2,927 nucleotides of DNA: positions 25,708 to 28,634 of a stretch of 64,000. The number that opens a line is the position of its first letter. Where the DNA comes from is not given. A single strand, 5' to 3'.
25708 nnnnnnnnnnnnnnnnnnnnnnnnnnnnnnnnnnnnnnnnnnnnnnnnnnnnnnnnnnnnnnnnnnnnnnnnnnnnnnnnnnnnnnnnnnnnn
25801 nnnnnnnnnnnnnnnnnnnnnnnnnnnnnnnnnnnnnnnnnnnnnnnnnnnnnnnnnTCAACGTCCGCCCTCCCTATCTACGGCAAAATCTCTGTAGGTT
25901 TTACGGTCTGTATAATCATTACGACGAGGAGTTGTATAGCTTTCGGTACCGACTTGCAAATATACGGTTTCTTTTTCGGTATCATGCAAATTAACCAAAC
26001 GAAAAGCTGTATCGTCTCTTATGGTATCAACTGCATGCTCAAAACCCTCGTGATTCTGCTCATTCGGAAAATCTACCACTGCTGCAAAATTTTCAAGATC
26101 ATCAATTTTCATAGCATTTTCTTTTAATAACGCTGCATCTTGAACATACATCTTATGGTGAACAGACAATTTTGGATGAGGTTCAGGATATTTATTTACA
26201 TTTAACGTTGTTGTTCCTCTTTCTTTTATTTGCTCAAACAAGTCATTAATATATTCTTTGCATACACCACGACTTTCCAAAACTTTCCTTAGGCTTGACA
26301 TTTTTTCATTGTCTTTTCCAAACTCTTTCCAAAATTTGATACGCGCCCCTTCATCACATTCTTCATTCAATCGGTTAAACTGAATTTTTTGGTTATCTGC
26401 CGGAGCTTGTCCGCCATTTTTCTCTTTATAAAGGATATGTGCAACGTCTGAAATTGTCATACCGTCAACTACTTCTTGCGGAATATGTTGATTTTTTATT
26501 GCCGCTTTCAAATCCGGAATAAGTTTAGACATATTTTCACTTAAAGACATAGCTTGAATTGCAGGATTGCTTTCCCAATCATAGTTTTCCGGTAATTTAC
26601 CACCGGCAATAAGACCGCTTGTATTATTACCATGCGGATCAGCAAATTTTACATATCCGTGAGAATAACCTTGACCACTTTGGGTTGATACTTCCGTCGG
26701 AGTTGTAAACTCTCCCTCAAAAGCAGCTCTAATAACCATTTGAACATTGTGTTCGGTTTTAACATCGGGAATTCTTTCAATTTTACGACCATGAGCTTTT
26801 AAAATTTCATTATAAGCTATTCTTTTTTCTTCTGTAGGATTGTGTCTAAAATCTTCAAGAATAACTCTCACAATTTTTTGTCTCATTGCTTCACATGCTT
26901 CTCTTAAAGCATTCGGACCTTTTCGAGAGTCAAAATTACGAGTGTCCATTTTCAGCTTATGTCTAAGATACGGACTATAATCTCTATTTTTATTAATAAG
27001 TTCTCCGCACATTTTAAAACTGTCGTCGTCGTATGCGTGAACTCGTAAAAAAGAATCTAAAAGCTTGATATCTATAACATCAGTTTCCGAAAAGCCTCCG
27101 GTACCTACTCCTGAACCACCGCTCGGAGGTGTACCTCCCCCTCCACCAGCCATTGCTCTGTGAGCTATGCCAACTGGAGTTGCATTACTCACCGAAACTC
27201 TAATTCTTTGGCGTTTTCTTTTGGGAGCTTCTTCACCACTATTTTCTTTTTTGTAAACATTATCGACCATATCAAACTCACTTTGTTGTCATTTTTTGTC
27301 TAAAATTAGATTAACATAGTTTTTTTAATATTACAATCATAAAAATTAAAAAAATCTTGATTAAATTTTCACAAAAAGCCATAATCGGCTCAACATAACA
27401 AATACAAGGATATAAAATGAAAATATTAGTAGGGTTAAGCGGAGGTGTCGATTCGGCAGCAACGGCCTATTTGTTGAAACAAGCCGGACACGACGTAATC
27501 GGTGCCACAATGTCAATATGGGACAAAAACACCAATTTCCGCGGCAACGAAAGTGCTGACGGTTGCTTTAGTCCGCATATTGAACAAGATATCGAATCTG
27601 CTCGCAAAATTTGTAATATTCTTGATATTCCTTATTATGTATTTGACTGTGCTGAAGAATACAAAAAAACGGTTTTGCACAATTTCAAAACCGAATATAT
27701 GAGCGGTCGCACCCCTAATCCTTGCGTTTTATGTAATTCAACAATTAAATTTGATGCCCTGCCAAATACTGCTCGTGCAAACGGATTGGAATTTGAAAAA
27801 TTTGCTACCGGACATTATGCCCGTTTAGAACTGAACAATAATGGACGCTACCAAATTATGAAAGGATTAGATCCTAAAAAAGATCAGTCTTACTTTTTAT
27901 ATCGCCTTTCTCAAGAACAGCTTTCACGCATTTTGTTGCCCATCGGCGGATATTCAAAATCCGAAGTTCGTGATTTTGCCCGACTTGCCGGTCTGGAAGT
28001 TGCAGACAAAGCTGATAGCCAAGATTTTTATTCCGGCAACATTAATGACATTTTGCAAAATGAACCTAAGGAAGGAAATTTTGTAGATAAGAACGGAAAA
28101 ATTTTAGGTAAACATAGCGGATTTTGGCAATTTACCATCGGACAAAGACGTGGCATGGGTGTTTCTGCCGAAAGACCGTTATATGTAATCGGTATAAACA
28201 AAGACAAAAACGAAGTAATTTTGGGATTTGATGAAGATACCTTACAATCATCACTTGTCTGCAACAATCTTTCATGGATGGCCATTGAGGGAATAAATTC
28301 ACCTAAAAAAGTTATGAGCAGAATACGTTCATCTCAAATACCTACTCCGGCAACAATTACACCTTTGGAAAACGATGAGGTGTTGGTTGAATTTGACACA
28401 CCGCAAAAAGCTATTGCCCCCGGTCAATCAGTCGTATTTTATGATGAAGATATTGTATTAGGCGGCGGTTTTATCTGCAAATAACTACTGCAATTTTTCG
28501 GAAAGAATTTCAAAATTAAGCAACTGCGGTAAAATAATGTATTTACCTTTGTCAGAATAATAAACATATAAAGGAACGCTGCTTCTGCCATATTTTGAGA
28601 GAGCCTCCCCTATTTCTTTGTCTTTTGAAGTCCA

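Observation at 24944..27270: Stand-alone toxin with Gly-rich linker followed by two SUKH-like immunity paralogs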

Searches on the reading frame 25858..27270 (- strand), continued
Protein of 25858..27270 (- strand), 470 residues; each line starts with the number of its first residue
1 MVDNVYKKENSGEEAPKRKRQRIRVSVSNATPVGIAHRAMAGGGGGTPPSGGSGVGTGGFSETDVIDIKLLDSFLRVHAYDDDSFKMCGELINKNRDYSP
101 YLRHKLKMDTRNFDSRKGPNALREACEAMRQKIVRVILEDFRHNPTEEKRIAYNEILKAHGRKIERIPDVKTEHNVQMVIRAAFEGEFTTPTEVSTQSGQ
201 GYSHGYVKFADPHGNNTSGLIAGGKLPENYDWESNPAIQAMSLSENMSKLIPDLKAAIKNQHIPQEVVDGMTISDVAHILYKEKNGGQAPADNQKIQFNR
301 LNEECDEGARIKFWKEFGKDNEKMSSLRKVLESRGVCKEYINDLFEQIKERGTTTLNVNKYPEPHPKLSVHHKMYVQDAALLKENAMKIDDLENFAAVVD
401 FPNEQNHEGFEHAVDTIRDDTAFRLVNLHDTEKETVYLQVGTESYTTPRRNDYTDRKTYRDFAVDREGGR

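Call 31: search_protein_families(library=pfam, proteins=[P0036, P0040, P0041, P0042, P0043, P0035, P0031, P0020, P0026, P0030], max_evalue=0.1)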
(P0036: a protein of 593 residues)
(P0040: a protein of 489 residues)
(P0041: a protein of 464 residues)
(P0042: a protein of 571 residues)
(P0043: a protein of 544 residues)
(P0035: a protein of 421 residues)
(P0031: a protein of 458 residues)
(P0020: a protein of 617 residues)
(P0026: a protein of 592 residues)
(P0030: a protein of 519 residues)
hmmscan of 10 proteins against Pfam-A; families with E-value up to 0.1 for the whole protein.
P0036 (593 aa): 2 families
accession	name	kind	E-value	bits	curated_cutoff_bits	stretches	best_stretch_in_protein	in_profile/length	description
PF21431.3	Col-Pyo_DNase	-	0.0044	17.6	27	1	374-456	44-113/124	Colicin/Pyocin-S2, DNase domain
PF01844.29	HNH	-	0.021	15.4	21.4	1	433-455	12-34/47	HNH endonuclease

P0040 (489 aa): 4 families
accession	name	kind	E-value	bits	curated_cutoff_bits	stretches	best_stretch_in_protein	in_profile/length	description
PF21431.3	Col-Pyo_DNase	-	0.00077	20.1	27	1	268-364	34-115/124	Colicin/Pyocin-S2, DNase domain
PF08686.16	PLAC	-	0.01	16.9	26.4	1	13-31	5-23/31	PLAC (protease and lacunin) domain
PF05239.21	PRC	-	0.026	15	21.2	0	90-123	16-49/78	PRC-barrel domain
PF21299.2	ADAM10_Cys-rich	-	0.08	14.1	28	0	322-337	37-52/56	ADAM10, cysteine-rich domain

P0041 (464 aa): 2 families
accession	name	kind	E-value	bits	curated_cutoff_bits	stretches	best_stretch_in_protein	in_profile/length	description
PF25311.1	WDGH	-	0.013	16.3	27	0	332-371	39-77/97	WDGH domain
PF00013.35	KH_1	-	0.074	13.3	21.5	0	388-418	27-55/66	KH domain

P0042 (571 aa): 2 families
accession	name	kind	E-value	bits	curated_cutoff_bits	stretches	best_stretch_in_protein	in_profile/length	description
PF01844.29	HNH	-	0.0014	19.2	21.4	1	411-433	12-34/47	HNH endonuclease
PF22499.1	DUF6990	-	0.048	14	27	1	57-110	53-106/180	Family of unknown function (DUF6990)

P0043 (544 aa): 0 families

P0035 (421 aa): 1 family
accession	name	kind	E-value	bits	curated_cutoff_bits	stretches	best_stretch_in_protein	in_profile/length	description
PF21431.3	Col-Pyo_DNase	-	0.017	15.7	27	1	269-332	44-105/124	Colicin/Pyocin-S2, DNase domain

P0031 (458 aa): 0 families

P0020 (617 aa): 2 families
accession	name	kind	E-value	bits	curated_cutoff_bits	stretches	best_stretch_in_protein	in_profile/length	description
PF22743.2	PspAA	-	0.022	15.5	27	0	130-178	14-62/92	PspA-Associated protein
PF16725.10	Nucleolin_bd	-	0.026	14.8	27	1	138-191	10-58/70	Nucleolin binding domain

P0026 (592 aa): 3 families
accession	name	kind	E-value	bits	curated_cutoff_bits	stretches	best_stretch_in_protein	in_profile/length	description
PF04614.17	Pex19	-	0.0051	17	22.2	1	11-100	31-110/249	Pex19 protein family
PF25062.1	ARM_TT21_N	-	0.078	13.1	40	0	84-152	151-220/222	Tetratricopeptide repeat protein 21 N-terminal ARM repeat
PF19903.4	DUF6376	-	0.096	13.4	27.3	0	34-98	7-69/116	Family of unknown function (DUF6376)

P0030 (519 aa): 1 family
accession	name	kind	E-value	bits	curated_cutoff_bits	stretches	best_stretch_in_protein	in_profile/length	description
PF11253.13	DUF3052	-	0.064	13.6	22.7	0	450-510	55-115/125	Protein of unknown function (DUF3052)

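Call 57: search_dna_similar(query=window:25858-27270:-, collection=plasmids, mode=protein, max_evalue=0.001)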
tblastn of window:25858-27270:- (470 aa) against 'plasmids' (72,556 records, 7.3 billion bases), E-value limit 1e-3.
No match.

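Call 58: search_dna_similar(query=window:25858-27270:-, collection=phages, mode=protein, max_evalue=0.001)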
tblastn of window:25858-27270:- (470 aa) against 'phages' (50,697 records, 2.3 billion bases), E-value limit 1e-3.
No match.

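Call 62: list_cluster_members(proteins=[P0011, P0012, P0017, P0020, P0023, P0026, P0028, P0030, P0036, P0042])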
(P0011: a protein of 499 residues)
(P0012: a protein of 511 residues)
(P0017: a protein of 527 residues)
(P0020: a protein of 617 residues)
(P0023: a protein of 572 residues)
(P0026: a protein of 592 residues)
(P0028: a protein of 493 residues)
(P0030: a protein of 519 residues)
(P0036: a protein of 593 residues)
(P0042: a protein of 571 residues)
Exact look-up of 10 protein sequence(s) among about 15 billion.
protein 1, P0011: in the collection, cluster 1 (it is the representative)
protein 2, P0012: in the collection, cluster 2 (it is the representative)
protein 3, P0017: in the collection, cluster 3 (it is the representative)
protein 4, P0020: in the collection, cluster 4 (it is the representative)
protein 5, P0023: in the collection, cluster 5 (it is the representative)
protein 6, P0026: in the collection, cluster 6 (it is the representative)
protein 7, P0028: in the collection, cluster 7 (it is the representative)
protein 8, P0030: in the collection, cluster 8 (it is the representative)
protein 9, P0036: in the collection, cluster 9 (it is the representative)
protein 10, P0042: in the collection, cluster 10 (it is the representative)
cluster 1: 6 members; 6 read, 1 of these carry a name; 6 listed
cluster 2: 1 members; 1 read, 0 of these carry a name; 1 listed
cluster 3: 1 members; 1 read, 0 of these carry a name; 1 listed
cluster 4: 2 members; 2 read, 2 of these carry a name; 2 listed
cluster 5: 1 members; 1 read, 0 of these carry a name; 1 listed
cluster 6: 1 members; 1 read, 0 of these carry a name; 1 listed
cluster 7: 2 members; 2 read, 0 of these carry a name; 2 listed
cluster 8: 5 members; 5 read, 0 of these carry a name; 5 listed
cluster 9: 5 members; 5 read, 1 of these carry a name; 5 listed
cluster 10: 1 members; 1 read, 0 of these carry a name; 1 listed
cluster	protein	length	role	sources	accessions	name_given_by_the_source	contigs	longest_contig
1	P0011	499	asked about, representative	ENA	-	-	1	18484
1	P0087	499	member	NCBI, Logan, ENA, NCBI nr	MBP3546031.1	MAG: hypothetical protein J6K16_02730 [Alphaproteobacteria bacterium] | hypothetical protein [Alphaproteobacteria bacterium]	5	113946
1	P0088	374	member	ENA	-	-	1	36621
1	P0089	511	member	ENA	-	-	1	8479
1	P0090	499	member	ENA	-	-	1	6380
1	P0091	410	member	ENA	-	-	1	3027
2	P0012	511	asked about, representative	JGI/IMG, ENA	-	-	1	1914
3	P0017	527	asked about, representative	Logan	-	-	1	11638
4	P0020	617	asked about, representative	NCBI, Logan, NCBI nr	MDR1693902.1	MAG: hypothetical protein LBR70_01730 [Lactobacillaceae bacterium] | hypothetical protein [Lactobacillaceae bacterium]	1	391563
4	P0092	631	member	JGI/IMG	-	hypothetical protein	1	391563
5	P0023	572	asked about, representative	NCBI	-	-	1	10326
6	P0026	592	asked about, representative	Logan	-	-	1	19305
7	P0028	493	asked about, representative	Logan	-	-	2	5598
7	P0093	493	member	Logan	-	-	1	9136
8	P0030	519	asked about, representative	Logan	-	-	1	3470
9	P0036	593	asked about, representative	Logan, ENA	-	-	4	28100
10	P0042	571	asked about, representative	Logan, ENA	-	-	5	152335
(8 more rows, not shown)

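Call 67: fold_search(model_id=the predicted structure, library=pdb)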
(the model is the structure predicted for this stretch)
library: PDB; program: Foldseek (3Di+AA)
matches with E <= 10: 88; with E <= 0.001: 0
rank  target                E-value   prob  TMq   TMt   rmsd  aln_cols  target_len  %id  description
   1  9cru_K                7.1e-01  0.07  0.09  0.16  47.5       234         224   16  Y20S (Sec18-Sec17-Sec9-Sso1-Snc1) EDTA - Class 1 (released 2025-08-27)
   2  6xr2_D                9.3e-01  0.21  0.09  0.22  15.2        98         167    8  Computationally designed right-handed alpha/alpha homotrimeric toroid with 3 repeats per subunit (released 2021-07-14)
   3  9n22_K                1.4e+00  0.07  0.09  0.17  48.8       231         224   10  Y20S (Sec18-Sec17-Sec9-Sso1-Snc1) EDTA - Class 2 (released 2025-10-01)
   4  6xr2_A                1.5e+00  0.14  0.09  0.22  14.6       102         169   12  Computationally designed right-handed alpha/alpha homotrimeric toroid with 3 repeats per subunit (released 2021-07-14)
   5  8e0m_K                1.6e+00  0.15  0.10  0.22  14.9        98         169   13  Homotrimeric variant of tcTRP9, BGL15 (released 2023-04-12)
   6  5lg4_A                2.1e+00  0.06  0.09  0.19  25.2       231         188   10  Crystal structure of the Sec3/Sso2 complex at 2.9 angstrom resolution (released 2017-02-08)
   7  7mwr_A                2.2e+00  0.07  0.08  0.17  15.8       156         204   15  Structure of De Novo designed beta sheet heterodimer LHD101A53/B4 (released 2022-01-19)
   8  5cwl_B                2.4e+00  0.13  0.11  0.23   9.3       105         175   15  Crystal structure of de novo designed helical repeat protein DHR54 (released 2015-12-16)
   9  7kk4_A                2.4e+00  0.08  0.11  0.14  11.4       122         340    9  Structure of the catalytic domain of PARP1 in complex with olaparib (released 2021-01-06)
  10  8e0n_A                2.9e+00  0.11  0.10  0.22  14.0        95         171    9  Homotrimeric variant of tcTRP9, BGL18 (released 2023-04-12)
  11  6xr2_C                2.9e+00  0.10  0.09  0.22  14.5       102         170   12  Computationally designed right-handed alpha/alpha homotrimeric toroid with 3 repeats per subunit (released 2021-07-14)
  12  7kk5_A                2.9e+00  0.06  0.10  0.13  11.6       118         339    8  Structure of the catalytic domain of PARP1 in complex with niraparib (released 2021-01-06)
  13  8fit_A                2.9e+00  0.03  0.08  0.15  24.6       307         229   13  Multi-state design of two-state switchable hinge proteins (released 2023-08-16)
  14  8e0n_D                3.1e+00  0.09  0.09  0.22  14.0       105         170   10  Homotrimeric variant of tcTRP9, BGL18 (released 2023-04-12)
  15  6vkk_A                3.1e+00  0.04  0.08  0.10  14.5       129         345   12  Crystal Structure of human PARP-1 CAT domain bound to inhibitor rucaparib (released 2020-06-17)
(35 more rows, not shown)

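Call 77: find_related_loci(query=A1, collection=viral_contigs, flank=6000)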
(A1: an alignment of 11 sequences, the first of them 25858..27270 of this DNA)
Query A1 (470 aa) in viral_contigs; peptide patterns used: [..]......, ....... (x = any residue, [..] = any of these).
63 stretches matched a pattern, but none encodes a relative of the query by tblastn (E <= 1e-3).

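Call 78: find_related_loci(query=A1, collection=metagenome_contigs, flank=6000)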
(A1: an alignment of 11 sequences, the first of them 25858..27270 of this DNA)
Query A1 (470 aa) in metagenome_contigs; peptide patterns used: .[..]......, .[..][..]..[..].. (x = any residue, [..] = any of these).
321 stretches matched a pattern; 2 encode a relative of the query (tblastn E <= 1e-3); 2 distinct loci.
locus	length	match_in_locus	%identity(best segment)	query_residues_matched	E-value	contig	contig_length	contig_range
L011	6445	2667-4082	87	1-470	0e+0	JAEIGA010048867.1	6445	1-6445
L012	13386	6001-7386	57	1-463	1e-176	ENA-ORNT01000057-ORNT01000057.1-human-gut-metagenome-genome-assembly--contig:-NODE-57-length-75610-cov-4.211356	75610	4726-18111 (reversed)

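Call 84: search_protein_families(library=pfam, proteins=[L001:10459-11085:+, L009:7301-7978:+], max_evalue=0.1)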
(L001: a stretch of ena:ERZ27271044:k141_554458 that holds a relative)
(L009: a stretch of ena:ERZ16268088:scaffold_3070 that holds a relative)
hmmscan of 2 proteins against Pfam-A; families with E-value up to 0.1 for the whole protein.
L001:10459-11085:+ (208 aa): 1 family
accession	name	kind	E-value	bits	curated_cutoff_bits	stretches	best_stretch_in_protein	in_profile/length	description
PF01661.27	Macro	-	2.2e-06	28.1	22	1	50-138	19-109/118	Macro domain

L009:7301-7978:+ (225 aa): 0 families

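Call 94: search_protein_families(library=ncbifam, alignment_id=A2, max_evalue=0.1)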
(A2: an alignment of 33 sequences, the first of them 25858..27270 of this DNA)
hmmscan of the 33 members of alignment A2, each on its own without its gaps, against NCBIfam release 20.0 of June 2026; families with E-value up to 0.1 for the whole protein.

A. member 1, window:25858-27270:- (470 aa): 0 families

B. families by the number of members that match (of 33 scanned): 17 families
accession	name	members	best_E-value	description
NF041668.1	trim_DfrL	1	0.002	trimethoprim-resistant dihydrofolate reductase DfrL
TIGR02859.1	spore_sigH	1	0.015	RNA polymerase sporulation sigma factor SigH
NF053879.1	RNAPolSigSigVBac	1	0.019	RNA polymerase sigma factor SigV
NF009839.0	PRK13314.1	1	0.019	heme oxygenase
NF005587.0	PRK07308.1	1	0.022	flavodoxin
NF005006.0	PRK06397.1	1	0.027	V-type ATP synthase subunit H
NF001316.0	PRK00258.2-5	1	0.029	shikimate dehydrogenase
NF040563.1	guided_IscB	1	0.031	RNA-guided endonuclease IscB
NF004141.0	PRK05618.4-4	1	0.032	50S ribosomal protein L25/general stress protein Ctc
NF000466.2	16S_rRNA_Rmt_gen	1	0.04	Rmt family 16S rRNA (guanine(1405)-N(7))-methyltransferase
NF003339.0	PRK04351.1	1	0.041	SprT family protein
NF009021.0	PRK12357.1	1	0.044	glutaminase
NF008050.0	PRK10783.1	1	0.053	murein transglycosylase D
NF006146.0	PRK08295.1-3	1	0.053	RNA polymerase factor sigma-70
NF011299.0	PRK14711.1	1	0.058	urease accessory protein UreE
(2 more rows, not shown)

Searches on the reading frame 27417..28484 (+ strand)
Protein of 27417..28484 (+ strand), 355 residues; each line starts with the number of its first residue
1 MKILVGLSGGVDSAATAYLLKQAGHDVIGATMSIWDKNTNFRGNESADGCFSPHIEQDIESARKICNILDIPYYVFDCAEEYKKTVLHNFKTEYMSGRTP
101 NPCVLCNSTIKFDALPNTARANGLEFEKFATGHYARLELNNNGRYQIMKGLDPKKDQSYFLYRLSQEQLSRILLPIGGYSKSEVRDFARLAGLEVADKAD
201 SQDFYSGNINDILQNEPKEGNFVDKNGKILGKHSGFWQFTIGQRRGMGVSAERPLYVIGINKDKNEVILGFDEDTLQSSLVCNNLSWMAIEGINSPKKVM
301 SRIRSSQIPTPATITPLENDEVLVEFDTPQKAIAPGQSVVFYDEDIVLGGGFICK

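Call 3: search_protein_families(library=pfam, proteins=[window:27417-28484:+], max_evalue=1)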
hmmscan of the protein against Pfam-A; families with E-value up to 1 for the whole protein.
window:27417-28484:+ (355 aa): 7 families
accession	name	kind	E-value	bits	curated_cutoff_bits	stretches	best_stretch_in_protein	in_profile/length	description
PF03054.22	tRNA_Me_trans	-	3.4e-68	229.7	20.6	1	1-203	1-196/202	tRNA methyl transferase HUP domain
PF20258.4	tRNA_Me_trans_C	-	1.2e-19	70.8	20.6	1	279-353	3-77/77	Aminomethyltransferase beta-barrel domain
PF20259.3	tRNA_Me_trans_M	-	5.9e-18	64.6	27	1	216-270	9-65/66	tRNA methyl transferase PRC-barrel domain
PF02540.23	NAD_synthase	-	3e-05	23.7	21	1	2-84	20-87/242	NAD synthase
PF01171.26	ATP_bind_3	-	0.0082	16.3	27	1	2-80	1-68/182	PP-loop family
PF06508.19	QueC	-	0.049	13.6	22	1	2-31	1-30/210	Queuosine biosynthesis protein QueC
PF03793.24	PASTA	-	0.17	12.3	23.2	1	178-229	8-58/64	PASTA domain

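Call 4: search_protein_families(library=ncbifam, proteins=[window:27417-28484:+], max_evalue=1)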
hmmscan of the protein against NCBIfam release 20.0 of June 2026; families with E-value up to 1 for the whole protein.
window:27417-28484:+ (355 aa): 13 families
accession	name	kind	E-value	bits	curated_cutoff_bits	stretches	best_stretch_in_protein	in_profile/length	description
NF001138.1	PRK00143.1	equivalog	8.8e-117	389.9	284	1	2-353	1-345/345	tRNA 2-thiouridine(34) synthase MnmA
TIGR00420.1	trmU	equivalog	1.6e-98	329.9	236.95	1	1-353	1-351/351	tRNA 2-thiouridine(34) synthase MnmA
NF011258.0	PRK14664.1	equivalog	8.3e-78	262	680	1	2-354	7-346/362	tRNA 2-thiouridine(34) synthase MnmA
NF011259.0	PRK14665.1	equivalog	3.4e-62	210.5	364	1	2-354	7-359/360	tRNA 2-thiouridine(34) synthase MnmA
NF010587.0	PRK13980.1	equivalog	9e-07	28.4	255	1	3-33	34-66/267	NAD+ synthase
NF049949.1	tRNAsynTtuAPyrococ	equivalog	3.2e-05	23.2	450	1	2-133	49-155/292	tRNA-5-methyluridine(54) 2-sulfurtransferase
TIGR00552.1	nadE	equivalog_domain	0.00024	20.4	63.65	1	2-32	24-56/251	NAD(+) synthase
TIGR02432.1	lysidine_TilS_N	equivalog_domain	0.0018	18.2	93.6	1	2-48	1-46/189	tRNA lysidine(34) synthetase TilS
TIGR00364.1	TIGR00364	equivalog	0.003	17.2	150.3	1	5-31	3-29/201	7-cyano-7-deazaguanine synthase QueC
TIGR00268.2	TIGR00268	equivalog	0.004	16.5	150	0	2-29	15-38/259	ATP-dependent sacrificial sulfur transferase LarE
NF000848.1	PRK00074.1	equivalog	0.0076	14.9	400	1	2-25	215-238/512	glutamine-hydrolyzing GMP synthase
TIGR00884.1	guaA_Cterm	equivalog_domain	0.059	12.7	338.75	1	2-28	18-44/310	glutamine-hydrolyzing GMP synthase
NF010588.0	PRK13981.1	equivalog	0.18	10.1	479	1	2-23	287-308/546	NAD+ synthase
